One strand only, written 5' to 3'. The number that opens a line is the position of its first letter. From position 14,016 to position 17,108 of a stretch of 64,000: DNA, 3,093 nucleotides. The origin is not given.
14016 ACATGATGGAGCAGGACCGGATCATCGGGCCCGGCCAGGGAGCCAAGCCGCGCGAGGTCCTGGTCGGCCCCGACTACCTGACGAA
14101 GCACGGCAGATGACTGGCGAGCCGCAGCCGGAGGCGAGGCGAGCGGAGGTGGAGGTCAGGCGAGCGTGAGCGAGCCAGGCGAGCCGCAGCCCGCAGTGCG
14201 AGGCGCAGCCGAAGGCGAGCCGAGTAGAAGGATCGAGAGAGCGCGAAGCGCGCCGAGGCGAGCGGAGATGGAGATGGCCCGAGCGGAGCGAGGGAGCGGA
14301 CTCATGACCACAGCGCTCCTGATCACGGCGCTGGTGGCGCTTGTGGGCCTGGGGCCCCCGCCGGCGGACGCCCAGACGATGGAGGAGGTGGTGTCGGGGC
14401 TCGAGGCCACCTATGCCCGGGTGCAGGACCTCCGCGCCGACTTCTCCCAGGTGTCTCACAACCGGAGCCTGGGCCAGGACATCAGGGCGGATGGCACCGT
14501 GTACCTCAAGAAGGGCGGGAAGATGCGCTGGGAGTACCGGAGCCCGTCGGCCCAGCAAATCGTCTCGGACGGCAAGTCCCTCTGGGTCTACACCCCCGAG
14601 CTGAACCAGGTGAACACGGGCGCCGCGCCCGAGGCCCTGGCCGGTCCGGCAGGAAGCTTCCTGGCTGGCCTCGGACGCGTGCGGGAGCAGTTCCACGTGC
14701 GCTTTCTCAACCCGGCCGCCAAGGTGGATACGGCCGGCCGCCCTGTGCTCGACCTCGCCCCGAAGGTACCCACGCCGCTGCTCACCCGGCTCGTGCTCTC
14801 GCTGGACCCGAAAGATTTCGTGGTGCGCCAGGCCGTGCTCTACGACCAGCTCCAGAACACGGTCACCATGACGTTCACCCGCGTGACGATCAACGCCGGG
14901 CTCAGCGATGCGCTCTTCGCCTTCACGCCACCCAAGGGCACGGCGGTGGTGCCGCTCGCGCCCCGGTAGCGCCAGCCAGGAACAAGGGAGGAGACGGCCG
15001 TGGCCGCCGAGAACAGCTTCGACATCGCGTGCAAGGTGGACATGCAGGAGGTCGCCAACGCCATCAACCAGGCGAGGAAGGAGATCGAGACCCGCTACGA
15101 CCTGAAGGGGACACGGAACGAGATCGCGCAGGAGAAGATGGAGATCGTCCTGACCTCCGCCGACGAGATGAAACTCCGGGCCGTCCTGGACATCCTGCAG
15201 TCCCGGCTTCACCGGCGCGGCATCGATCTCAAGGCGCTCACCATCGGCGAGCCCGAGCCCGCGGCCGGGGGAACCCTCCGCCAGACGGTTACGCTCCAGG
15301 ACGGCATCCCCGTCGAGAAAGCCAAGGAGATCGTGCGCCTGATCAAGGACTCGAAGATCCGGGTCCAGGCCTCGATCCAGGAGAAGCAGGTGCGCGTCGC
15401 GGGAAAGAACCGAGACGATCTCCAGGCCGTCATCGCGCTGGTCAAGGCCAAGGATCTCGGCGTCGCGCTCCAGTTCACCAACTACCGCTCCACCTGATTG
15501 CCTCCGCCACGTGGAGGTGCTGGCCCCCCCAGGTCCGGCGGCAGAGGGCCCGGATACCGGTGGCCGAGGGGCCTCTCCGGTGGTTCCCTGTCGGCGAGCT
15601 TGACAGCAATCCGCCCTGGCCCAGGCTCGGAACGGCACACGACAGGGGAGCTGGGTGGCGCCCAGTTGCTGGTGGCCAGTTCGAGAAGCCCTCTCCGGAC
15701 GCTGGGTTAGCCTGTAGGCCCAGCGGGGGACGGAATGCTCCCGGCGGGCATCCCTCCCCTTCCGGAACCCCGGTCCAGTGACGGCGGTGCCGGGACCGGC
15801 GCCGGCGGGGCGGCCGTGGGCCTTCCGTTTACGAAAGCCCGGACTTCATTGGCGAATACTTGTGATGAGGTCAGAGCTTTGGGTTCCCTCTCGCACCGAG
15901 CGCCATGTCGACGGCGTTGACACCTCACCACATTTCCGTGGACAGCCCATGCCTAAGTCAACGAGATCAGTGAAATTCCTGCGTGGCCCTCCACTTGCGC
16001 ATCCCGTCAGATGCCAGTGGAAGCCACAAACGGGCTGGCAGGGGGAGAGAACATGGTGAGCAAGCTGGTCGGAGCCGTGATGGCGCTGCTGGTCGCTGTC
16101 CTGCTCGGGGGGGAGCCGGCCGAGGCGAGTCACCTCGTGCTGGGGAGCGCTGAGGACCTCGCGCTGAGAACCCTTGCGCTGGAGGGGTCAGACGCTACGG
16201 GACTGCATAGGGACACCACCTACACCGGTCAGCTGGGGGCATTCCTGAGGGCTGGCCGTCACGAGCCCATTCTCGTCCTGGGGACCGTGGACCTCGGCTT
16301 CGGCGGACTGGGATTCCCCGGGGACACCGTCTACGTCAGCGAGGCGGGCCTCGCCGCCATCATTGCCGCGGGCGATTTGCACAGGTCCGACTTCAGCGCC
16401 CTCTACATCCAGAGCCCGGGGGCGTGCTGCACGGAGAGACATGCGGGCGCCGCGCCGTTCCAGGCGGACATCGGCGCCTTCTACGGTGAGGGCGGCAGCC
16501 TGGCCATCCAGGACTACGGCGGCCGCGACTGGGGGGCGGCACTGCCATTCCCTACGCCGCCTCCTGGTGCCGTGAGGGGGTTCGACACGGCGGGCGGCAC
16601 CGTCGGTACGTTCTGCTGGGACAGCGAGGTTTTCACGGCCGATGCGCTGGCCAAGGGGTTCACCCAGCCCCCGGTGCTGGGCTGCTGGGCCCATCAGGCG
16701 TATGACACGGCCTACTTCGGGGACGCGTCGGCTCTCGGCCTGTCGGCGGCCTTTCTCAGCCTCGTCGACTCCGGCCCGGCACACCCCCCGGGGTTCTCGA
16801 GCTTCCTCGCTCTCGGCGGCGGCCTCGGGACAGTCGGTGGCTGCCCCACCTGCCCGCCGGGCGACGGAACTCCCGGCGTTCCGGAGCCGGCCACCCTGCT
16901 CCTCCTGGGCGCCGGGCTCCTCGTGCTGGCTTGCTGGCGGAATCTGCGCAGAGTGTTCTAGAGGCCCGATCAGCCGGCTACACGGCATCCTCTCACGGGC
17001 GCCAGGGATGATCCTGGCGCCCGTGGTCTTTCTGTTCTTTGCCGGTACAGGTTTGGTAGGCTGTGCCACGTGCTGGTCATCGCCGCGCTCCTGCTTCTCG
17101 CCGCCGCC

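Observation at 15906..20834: Three sigma54 promoters with a shared 17-bp enhancer at fixed spacing define a surface-protein regulon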

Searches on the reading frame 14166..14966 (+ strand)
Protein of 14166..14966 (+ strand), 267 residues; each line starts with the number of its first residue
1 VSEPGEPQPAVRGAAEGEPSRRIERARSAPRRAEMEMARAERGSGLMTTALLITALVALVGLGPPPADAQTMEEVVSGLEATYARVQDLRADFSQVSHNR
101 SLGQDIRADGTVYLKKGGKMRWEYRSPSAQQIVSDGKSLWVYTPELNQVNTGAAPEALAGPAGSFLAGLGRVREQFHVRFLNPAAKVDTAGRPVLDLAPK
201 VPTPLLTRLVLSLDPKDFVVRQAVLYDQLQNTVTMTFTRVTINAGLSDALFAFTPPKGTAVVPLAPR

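Call 17: search_protein_families(library=ncbifam, proteins=[window:14166-14966:+], max_evalue=1e-8)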
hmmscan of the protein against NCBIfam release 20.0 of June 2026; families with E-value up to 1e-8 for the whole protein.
window:14166-14966:+ (267 aa): 5 families
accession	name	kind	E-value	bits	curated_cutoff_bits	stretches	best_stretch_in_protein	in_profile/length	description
TIGR00547.2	lolA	equivalog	4.2e-36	124.3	112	1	56-262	8-200/202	outer membrane lipoprotein periplasmic chaperone LolA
NF000661.0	PRK00031.1-3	equivalog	3.5e-19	69.1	255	1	53-262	20-223/225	outer membrane lipoprotein chaperone LolA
NF000663.1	PRK00031.2-1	exception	1.1e-15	57.6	120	1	79-151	13-83/168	LolA-like outer membrane lipoprotein chaperone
NF053544.1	LolA2_flexi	equivalog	2.9e-14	52.9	125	1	58-142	14-98/208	flexirubin biosynthesis/transport protein LolA2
NF053572.1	LolA1_Flavo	equivalog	1.5e-09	37.8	100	1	56-255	9-202/214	outer membrane lipoprotein periplasmic chaperone LolA1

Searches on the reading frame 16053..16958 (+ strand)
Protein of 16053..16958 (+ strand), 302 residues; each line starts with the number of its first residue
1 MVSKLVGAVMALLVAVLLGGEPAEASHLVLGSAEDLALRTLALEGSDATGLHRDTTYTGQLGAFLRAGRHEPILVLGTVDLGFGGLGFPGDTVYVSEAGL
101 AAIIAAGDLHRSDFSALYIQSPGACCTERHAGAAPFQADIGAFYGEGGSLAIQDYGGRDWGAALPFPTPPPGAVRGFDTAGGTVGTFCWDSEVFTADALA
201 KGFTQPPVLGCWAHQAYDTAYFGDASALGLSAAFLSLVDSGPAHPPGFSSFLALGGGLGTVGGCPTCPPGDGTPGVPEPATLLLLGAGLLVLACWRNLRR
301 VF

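Call 9: search_protein_families(library=ncbifam, proteins=[window:16053-16958:+], max_evalue=0.01)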
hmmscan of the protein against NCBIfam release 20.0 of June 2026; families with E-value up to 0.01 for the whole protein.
window:16053-16958:+ (302 aa): 6 families
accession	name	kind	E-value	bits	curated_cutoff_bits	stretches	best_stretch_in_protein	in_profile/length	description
NF041538.1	PEP_EDSA_1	subfamily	9.4e-05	22.2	100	1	276-296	284-304/307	EDSAP-1 family PEP-CTERM protein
NF038125.1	PEP_CTERM_THxN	subfamily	0.00035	20.2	85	1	274-296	221-243/246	THxN family PEP-CTERM protein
NF038129.1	PEP_NF038129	equivalog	0.0005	20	65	1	275-297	170-192/194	NF038129 family PEP-CTERM protein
TIGR02595.1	PEP_CTERM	domain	0.00062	20.4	16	1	276-297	1-21/24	PEP-CTERM sorting domain-containing protein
NF041927.1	Xrt_dep_XDP1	equivalog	0.0028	17.7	125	1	274-297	217-240/242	exosortase-dependent surface protein XDP1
NF033554.9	floc_PepA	equivalog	0.006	16.4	80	1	276-296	237-257/261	flocculation-associated PEP-CTERM protein PepA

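Call 10: search_protein_families(library=pfam, proteins=[window:16053-16958:+], max_evalue=0.01)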
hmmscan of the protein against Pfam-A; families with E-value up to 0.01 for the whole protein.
window:16053-16958:+ (302 aa): 1 family
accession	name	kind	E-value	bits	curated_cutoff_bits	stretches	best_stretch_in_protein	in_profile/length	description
PF07589.16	PEP-CTERM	-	1.9e-06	28.2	20.7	1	276-300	2-24/24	PEP-CTERM motif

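Call 46: find_homologous_proteins(query=window:16053-16958:+, max_evalue=0.00001)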
Query window:16053-16958:+ (302 aa): 58 proteins with E <= 0.00001 among 8000 candidates.
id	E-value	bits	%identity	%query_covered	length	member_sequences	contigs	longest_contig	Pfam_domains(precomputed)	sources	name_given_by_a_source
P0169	2.0e-196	670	100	100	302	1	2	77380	PF07589.17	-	-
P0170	4.0e-154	531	83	100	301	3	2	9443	PF07589.17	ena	-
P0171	2.9e-62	229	54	86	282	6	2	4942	PF07589.17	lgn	-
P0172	6.5e-58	215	51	86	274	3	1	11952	PF07589.17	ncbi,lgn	-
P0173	1.7e-57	213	55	73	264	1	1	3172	PF07589.17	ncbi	-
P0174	4.5e-57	212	49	90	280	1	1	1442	PF07589.17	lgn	-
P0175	1.1e-55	208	52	81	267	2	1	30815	-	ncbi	-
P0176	3.3e-55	206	47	84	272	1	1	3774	PF07589.17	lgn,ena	-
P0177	8.9e-55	205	46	94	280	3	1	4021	PF07589.17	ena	-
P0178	8.6e-54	201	45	93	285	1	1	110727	PF07589.17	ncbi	-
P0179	1.5e-53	201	48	84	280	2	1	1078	PF07589.17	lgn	-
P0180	2.3e-53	200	51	90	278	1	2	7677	-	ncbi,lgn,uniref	ncbi:MAG: PEP-CTERM sorting domain-containing protein [Immundisolibacter sp.]|uniref:PEP-CTERM sorti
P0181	2.9e-53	200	47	84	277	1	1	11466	PF07589.17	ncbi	-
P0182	3.1e-53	200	50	80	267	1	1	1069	PF07589.17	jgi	jgi:PEP-CTERM motif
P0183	1.2e-52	198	47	84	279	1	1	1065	PF07589.17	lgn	-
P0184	2.4e-52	197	48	80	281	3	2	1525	PF07589.17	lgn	-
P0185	6.8e-52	195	53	71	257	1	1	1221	PF07589.17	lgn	-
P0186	7.7e-52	195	48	80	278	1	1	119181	PF07589.17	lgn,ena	-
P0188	1.1e-50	191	49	87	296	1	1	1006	PF07589.17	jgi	-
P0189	1.2e-50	191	47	83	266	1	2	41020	PF07589.17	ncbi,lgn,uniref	ncbi:PEPxxWA-CTERM sorting domain-containing protein [Phenylobacterium sp.]|uniref:PEPxxWA-CTERM sor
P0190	1.9e-50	190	49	72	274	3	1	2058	PF07589.17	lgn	-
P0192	3.3e-50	190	45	94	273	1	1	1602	PF07589.17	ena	-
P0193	3.5e-50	189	50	81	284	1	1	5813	PF07589.17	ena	-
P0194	7.6e-50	188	44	83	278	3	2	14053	PF07589.17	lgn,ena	-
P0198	1.8e-49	187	49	86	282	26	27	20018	PF07589.17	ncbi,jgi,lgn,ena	jgi:hypothetical protein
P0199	2.3e-49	187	47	91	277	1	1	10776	PF07589.17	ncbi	-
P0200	1.7e-48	184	47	73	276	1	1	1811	PF07589.17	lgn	-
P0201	3.6e-48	183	49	86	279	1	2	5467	PF07589.17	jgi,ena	jgi:hypothetical protein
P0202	5.6e-48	182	46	84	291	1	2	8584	PF07589.17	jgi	jgi:hypothetical protein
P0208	5.3e-44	169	45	87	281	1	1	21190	PF07589.17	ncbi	-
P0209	4.0e-42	163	50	56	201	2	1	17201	PF07589.17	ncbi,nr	ncbi:MAG: PEP-CTERM sorting domain-containing protein [Gammaproteobacteria bacterium]|nr:PEP-CTERM s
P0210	3.5e-39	153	46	80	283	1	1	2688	PF07589.17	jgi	jgi:hypothetical protein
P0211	8.7e-39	152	46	74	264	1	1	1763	PF07589.17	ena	-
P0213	7.9e-37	146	45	84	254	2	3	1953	PF07589.17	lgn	-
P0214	4.8e-36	143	44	80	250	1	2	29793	PF07589.17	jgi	jgi:hypothetical protein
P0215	2.5e-35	141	44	84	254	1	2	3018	PF07589.17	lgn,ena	-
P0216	1.4e-34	138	43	80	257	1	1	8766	PF07589.17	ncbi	-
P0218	8.2e-33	132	42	86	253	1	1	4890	PF07589.17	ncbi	-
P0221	4.3e-31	127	40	65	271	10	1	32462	PF07589.17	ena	-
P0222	6.8e-30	123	43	75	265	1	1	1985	PF07589.17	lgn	-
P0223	3.5e-29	120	37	86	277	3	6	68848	PF07589.17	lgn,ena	-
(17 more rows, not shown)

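Call 47: find_encoding_contigs(protein=P0170, flank=10000, max_places=3)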
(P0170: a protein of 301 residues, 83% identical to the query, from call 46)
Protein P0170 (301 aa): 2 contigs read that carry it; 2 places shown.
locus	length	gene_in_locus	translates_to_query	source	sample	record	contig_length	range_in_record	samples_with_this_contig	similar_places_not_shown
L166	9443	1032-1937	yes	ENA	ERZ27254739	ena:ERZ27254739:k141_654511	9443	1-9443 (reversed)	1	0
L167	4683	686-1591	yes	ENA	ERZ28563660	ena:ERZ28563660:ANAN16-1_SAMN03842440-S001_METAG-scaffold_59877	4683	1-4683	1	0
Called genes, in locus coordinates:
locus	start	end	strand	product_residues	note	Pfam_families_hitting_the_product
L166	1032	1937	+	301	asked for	PF07589:PEP_exosort_dom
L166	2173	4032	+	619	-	PF13432:TPR_16 (weak), PF14559:TPR_19 (weak), PF25062:ARM_TT21_N, PF13424:TPR_12 (weak), PF13432:TPR_16, PF14559:TPR_19, PF13432:TPR_16, PF14559:TPR_19 (weak), +19 more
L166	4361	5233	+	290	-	-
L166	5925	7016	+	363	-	PF07589:PEP_exosort_dom (weak)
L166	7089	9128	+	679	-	-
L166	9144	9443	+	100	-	?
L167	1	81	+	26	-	?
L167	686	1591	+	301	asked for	PF07589:PEP_exosort_dom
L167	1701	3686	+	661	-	PF13432:TPR_16 (weak), PF14559:TPR_19 (weak), PF25062:ARM_TT21_N, PF13424:TPR_12 (weak), PF13432:TPR_16, PF14559:TPR_19, PF13432:TPR_16, PF14559:TPR_19 (weak), +19 more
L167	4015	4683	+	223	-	?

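Call 48: find_encoding_contigs(protein=P0172, flank=10000, max_places=2)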
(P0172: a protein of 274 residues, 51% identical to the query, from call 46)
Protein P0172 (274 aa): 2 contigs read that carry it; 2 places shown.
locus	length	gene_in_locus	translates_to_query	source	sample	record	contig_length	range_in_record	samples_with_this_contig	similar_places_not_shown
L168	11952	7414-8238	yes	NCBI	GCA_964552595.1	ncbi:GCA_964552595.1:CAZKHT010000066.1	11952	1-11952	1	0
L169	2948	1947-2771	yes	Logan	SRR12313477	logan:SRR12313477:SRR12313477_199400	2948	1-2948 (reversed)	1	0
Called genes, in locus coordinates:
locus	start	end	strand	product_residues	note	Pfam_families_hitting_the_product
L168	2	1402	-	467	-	?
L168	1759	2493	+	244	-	PF01209:Ubie_methyltran, PF13489:Methyltransf_23, PF13847:Methyltransf_31, PF08241:Methyltransf_11, PF08242:Methyltransf_12, PF13649:Methyltransf_25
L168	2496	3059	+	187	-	PF02036:SCP2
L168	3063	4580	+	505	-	PF03109:ABC1, PF27536:UbiB_helical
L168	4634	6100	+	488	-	PF00474:SSF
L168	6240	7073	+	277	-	PF07589:PEP_exosort_dom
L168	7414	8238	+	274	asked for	PF07589:PEP_exosort_dom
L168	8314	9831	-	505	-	PF14306:PUA_2, PF01747:ATP-sulfurylase, PF01583:APS_kinase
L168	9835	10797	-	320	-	-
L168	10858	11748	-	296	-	PF13641:Glyco_tranf_2_3 (weak), PF00535:Glycos_transf_2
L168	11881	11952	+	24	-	?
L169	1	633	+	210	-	?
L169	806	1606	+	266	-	PF07589:PEP_exosort_dom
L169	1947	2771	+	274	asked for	PF07589:PEP_exosort_dom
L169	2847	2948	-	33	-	?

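Call 49: find_encoding_contigs(protein=P0171, flank=5000, max_places=2)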
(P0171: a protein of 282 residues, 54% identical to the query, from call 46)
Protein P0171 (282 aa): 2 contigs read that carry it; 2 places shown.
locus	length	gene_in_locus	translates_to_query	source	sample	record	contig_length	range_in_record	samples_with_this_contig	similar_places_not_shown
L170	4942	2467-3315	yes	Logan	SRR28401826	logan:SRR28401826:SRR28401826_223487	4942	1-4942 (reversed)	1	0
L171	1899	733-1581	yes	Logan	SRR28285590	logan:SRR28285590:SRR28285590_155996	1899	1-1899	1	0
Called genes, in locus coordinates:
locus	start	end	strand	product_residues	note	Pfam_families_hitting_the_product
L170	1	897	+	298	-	?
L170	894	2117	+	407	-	PF01960:ArgJ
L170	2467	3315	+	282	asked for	PF07589:PEP_exosort_dom (weak)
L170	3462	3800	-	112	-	PF01329:Pterin_4a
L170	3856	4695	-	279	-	PF00494:SQS_PSY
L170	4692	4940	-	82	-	?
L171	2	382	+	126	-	?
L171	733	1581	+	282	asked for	PF07589:PEP_exosort_dom (weak)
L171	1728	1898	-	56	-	?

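Call 86: predict_structure(alignment_id=A7)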
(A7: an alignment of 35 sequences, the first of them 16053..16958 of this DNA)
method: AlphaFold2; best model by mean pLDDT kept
length: 302 residues; sequences in the alignment: 35
mean_pLDDT: 83.7   pTM: 0.79
mean pLDDT of the five models: 83.7, 82.8, 82.6, 80.8, 80.1
residues with pLDDT >= 90: 161; 70-90: 89; 50-70: 26; < 50: 26
segments of 3 or more residues with pLDDT < 50: 24-28, 260-278
pLDDT, mean of each block of 10 residues (from residue 1): 71 69 49 70 85 87 90 94 86 97 97 96 90 97 96 96 96 91 77 90 78 89 95 93 90 79 44 45 81 93 87
secondary structure, 60 per line:
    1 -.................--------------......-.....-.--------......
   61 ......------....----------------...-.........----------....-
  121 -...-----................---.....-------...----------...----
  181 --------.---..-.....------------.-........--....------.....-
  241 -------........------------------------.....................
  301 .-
elements in order: H2-18 H33-38 E40-44 H55-66 E73-76 E93-95 H97-105 E116-119 H130-145 E149-153 E174-176 H196-200 E215-218 H219-222 H225-228 E235-239 E248-255 H280-301

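Call 89: fold_search(model_id=the predicted structure, library=pdb)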
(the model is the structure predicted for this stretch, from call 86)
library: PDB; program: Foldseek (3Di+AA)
matches with E <= 10: 555; with E <= 0.001: 0
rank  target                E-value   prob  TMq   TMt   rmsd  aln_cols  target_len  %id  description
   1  1xmv                  9.3e-02  0.51  0.24  0.25   6.7       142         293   15  E. coli RecA in complex with MgADP (released 2005-01-04)
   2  1xms                  1.1e-01  0.47  0.25  0.25   6.5       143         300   17  E. coli RecA in complex with MnAMP-PNP (released 2005-01-04)
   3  7xw3                  1.3e-01  0.35  0.23  0.06   7.7       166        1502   10  Cryo-EM structure of an apo-form of human DICER (released 2023-03-08)
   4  7c9b                  1.5e-01  0.44  0.25  0.32   4.8       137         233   14  Crystal structure of dipeptidase-E from Xenopus laevis (released 2021-06-09)
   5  4tlb_D                1.8e-01  0.25  0.25  0.31   7.6       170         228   10  Crystal structure of N-terminal C1 domain of KaiC (released 2015-07-01)
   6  3uak_A                2.3e-01  0.13  0.20  0.16   6.9       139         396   13  Crystal Structure of De Novo designed cysteine esterase ECH14, Northeast Structural Genomics Consortium Target OR54 (released 2011-12-07)
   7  6ge8_A                2.6e-01  0.10  0.13  0.11  10.3       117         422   14  Crystal structure of Mycobacterium tuberculosis BioA (released 2019-05-08)
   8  6c92_A                3.1e-01  0.28  0.23  0.20   6.2       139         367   20  The structure of MppP soaked with the product 2-ketoarginine (released 2018-09-05)
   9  2g9n_B                3.1e-01  0.13  0.18  0.23   8.1       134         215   10  Structure of the DEAD domain of Human eukaryotic initiation factor 4A, eIF4A (released 2006-03-14)
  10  3sc3_A                3.1e-01  0.07  0.15  0.19   9.6       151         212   13  Crystal structure of a Putative DNA replication regulator Hda (Sama_1916) from SHEWANELLA AMAZONENSIS SB2B at 3.00 A r (released 2011-07-13)
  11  7dyi_A                3.6e-01  0.21  0.24  0.17   6.4       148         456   12  Crystal Structure of Cyanobacterial Circadian Clock Protein KaiC (released 2022-04-27)
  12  7v3x_G                3.6e-01  0.21  0.24  0.17   6.4       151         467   14  Crystal Structure of Cyanobacterial Circadian Clock Protein KaiC (released 2022-04-27)
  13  7wdc_A                3.8e-01  0.18  0.24  0.17   5.8       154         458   11  Crystal Structure of Cyanobacterial Circadian Clock Protein KaiC (released 2022-07-20)
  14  7dy2_F                4.3e-01  0.15  0.24  0.17   7.2       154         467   16  Crystal Structure of Cyanobacterial Circadian Clock Protein KaiC (released 2022-04-27)
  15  6c8t_A                4.6e-01  0.25  0.24  0.20   6.6       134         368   22  The structure of MppP soaked with the substrate L-Arg (released 2018-09-05)
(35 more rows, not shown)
